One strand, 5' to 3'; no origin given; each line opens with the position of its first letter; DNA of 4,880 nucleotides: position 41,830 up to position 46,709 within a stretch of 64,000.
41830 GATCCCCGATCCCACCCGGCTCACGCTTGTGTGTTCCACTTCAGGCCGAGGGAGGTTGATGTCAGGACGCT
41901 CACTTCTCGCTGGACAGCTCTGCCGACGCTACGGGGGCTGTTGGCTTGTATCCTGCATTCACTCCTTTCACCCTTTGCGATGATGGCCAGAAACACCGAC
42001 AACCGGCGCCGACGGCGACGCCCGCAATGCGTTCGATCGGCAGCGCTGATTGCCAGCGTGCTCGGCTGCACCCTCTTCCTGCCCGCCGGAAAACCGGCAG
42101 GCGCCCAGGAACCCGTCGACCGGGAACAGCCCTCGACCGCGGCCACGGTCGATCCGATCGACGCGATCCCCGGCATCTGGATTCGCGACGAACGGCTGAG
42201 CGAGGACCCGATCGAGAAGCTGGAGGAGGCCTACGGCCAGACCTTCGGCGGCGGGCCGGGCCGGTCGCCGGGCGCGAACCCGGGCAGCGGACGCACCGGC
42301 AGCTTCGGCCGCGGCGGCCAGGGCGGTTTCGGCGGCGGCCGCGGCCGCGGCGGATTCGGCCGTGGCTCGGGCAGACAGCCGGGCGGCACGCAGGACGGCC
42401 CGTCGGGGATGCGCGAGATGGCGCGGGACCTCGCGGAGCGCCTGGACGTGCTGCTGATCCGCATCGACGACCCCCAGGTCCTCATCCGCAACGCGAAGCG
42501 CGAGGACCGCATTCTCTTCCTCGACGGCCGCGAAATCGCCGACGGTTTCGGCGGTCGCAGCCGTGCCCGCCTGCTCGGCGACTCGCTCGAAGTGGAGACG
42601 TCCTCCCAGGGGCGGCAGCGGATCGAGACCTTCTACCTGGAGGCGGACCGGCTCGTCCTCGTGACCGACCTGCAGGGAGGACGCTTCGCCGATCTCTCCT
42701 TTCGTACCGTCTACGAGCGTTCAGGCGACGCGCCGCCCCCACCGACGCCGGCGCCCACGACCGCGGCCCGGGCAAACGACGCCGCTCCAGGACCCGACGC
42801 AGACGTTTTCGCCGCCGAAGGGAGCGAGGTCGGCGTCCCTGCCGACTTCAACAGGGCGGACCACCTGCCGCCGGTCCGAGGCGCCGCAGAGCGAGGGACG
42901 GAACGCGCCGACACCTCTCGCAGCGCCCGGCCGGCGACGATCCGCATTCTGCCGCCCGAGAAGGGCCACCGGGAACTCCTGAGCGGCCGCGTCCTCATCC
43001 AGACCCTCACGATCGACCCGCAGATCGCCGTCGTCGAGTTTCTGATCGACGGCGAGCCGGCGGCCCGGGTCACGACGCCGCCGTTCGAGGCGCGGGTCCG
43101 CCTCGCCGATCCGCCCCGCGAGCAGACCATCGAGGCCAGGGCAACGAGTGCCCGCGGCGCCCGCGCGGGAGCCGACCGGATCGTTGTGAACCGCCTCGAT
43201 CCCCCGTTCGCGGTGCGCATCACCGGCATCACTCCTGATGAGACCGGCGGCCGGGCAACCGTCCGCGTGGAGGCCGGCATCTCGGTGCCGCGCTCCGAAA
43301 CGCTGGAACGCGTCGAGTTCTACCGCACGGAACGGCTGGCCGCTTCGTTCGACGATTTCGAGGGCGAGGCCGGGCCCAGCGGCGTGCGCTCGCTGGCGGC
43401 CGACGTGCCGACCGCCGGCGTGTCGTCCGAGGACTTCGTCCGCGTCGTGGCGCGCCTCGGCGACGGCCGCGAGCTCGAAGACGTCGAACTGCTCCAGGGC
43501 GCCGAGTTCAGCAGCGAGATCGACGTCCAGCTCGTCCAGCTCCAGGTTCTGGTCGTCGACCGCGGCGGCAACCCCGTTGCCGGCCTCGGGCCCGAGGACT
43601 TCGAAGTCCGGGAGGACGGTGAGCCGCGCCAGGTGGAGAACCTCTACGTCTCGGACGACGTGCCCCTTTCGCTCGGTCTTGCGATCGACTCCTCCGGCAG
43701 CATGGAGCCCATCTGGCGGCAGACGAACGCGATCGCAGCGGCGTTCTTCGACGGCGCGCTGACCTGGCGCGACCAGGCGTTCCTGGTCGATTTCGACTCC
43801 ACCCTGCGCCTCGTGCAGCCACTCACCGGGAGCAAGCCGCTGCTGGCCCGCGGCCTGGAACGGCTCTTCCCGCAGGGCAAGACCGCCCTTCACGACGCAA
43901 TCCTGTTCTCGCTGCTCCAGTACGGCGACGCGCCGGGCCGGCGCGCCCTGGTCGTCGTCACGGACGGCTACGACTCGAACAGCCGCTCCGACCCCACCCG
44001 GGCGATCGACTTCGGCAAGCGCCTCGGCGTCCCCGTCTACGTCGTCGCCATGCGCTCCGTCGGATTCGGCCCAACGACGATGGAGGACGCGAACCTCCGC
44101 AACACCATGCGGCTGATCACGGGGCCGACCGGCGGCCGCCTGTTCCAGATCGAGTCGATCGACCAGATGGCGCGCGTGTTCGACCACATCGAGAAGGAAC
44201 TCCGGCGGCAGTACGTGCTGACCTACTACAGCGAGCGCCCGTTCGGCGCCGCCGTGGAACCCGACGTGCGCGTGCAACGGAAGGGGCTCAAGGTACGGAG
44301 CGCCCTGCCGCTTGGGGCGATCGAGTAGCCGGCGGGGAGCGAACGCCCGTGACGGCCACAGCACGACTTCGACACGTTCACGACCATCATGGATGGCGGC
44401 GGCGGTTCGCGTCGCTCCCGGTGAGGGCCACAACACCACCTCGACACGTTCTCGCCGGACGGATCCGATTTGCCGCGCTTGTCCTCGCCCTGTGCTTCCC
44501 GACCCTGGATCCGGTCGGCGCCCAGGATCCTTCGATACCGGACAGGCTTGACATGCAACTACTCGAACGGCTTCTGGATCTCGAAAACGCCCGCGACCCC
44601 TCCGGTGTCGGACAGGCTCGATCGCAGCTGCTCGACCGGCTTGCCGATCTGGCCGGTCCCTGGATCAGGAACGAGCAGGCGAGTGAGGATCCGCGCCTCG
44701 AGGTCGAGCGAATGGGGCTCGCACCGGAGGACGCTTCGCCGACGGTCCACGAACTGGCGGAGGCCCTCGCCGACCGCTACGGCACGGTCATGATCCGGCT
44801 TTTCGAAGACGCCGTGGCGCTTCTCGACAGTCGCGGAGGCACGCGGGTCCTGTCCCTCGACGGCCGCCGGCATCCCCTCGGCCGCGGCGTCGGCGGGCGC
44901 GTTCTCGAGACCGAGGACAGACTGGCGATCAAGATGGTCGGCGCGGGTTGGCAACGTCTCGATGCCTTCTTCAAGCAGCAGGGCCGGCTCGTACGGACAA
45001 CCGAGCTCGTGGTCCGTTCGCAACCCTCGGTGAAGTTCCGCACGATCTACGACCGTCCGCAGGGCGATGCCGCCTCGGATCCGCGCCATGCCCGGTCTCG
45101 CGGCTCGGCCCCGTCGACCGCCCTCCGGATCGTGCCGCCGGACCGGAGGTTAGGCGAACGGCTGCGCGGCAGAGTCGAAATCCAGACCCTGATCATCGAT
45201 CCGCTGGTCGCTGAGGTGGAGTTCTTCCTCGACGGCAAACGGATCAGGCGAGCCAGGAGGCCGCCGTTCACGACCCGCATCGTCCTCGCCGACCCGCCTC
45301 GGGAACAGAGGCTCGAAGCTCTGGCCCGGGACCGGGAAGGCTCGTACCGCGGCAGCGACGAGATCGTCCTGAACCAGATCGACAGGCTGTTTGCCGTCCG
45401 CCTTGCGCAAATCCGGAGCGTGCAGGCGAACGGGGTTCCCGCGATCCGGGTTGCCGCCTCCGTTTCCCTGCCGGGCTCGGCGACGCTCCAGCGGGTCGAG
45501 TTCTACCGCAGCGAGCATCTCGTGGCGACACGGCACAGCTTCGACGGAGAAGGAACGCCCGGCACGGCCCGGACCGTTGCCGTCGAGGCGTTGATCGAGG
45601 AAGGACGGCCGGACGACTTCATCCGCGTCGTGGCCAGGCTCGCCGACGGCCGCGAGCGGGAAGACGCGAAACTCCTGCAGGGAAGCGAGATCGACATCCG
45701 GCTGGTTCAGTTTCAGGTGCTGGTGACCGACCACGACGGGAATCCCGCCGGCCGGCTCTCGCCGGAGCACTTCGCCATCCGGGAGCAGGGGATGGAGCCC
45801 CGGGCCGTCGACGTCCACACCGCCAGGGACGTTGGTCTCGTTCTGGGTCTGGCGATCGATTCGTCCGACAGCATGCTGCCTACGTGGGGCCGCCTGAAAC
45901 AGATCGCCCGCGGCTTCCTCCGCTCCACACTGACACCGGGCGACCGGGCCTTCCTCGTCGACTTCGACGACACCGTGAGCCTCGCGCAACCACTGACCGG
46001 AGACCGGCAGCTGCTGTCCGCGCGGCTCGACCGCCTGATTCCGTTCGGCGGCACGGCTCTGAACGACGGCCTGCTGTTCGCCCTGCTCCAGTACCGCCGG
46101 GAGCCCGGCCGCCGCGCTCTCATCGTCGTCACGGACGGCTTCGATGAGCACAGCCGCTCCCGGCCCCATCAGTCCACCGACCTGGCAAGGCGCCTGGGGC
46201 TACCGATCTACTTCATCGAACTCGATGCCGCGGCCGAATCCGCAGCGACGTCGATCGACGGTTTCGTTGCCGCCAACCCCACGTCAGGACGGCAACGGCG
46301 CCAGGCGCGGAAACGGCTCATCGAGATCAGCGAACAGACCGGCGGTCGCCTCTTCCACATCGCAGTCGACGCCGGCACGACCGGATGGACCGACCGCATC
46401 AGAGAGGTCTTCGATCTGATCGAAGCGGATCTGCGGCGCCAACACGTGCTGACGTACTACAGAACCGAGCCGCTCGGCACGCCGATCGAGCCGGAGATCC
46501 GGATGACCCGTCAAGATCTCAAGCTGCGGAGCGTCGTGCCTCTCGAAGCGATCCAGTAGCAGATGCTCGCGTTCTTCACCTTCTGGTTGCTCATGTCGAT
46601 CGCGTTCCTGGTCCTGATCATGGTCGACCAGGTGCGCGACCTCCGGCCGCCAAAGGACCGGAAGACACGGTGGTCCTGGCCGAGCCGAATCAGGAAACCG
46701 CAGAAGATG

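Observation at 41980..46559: Tandem pair of large paralogous secreted VWA-domain proteins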

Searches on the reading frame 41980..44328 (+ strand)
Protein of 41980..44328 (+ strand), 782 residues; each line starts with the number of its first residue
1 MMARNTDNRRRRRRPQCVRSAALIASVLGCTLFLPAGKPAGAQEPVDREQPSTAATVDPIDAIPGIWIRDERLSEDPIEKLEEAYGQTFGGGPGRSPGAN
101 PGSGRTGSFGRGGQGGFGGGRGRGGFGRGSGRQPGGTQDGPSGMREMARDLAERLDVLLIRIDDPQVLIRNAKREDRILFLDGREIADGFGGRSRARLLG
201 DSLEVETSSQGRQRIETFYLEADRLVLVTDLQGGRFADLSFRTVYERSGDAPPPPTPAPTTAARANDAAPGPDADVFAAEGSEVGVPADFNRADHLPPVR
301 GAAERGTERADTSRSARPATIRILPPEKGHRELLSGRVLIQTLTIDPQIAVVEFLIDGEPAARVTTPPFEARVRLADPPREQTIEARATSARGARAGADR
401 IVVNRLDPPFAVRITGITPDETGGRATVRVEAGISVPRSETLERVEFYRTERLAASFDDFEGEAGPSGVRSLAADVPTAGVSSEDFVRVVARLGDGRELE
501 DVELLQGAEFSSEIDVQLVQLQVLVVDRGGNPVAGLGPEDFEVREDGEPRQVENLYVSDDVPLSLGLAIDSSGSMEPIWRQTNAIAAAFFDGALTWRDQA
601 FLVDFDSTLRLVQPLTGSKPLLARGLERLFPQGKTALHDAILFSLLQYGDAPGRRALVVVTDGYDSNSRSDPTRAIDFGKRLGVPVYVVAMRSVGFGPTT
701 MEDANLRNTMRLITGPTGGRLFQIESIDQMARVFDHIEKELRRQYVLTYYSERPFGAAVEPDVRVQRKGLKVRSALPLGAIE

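Call 7: search_protein_families(library=pfam, proteins=[window:41980-44328:+], max_evalue=0.1)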
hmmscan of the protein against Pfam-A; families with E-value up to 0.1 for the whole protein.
window:41980-44328:+ (782 aa): 3 families
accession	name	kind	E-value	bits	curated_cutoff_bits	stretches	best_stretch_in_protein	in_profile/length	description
PF13519.12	VWA_2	-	3.3e-08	34.6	27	1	567-663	3-106/107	von Willebrand factor type A domain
PF05762.20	VWA_CoxE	-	0.0065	16.4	26.4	1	567-681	61-177/222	VWA domain containing CoxE-like protein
PF17957.7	Big_7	-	0.058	14.5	24.1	0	336-385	18-69/70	Bacterial Ig domain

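Call 8: search_protein_families(library=ncbifam, proteins=[window:41980-44328:+], max_evalue=0.1)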
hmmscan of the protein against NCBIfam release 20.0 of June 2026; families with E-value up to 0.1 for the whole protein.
window:41980-44328:+ (782 aa): 2 families
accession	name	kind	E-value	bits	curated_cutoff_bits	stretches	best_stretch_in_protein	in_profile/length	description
TIGR03436.1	acidobact_VWFA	subfamily_domain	1.8e-43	149.3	81.25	1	514-773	5-316/324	VWA domain-containing protein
NF047508.1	VWA_BatA_Lepto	exception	6.9e-07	28.6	380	1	631-739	167-271/315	VWA domain-containing protein BatA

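Call 78: search_protein_families(library=padloc, proteins=[window:41980-44328:+], max_evalue=0.01)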
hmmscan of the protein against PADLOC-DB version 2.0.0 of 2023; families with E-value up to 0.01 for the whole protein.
window:41980-44328:+ (782 aa): 0 families

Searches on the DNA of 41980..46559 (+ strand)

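Call 76: search_dna_similar(query=window:41980-46559:+, collection=plasmids, mode=near, max_rows=5)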
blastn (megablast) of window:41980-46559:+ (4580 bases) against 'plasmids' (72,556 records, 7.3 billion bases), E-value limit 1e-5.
No match.
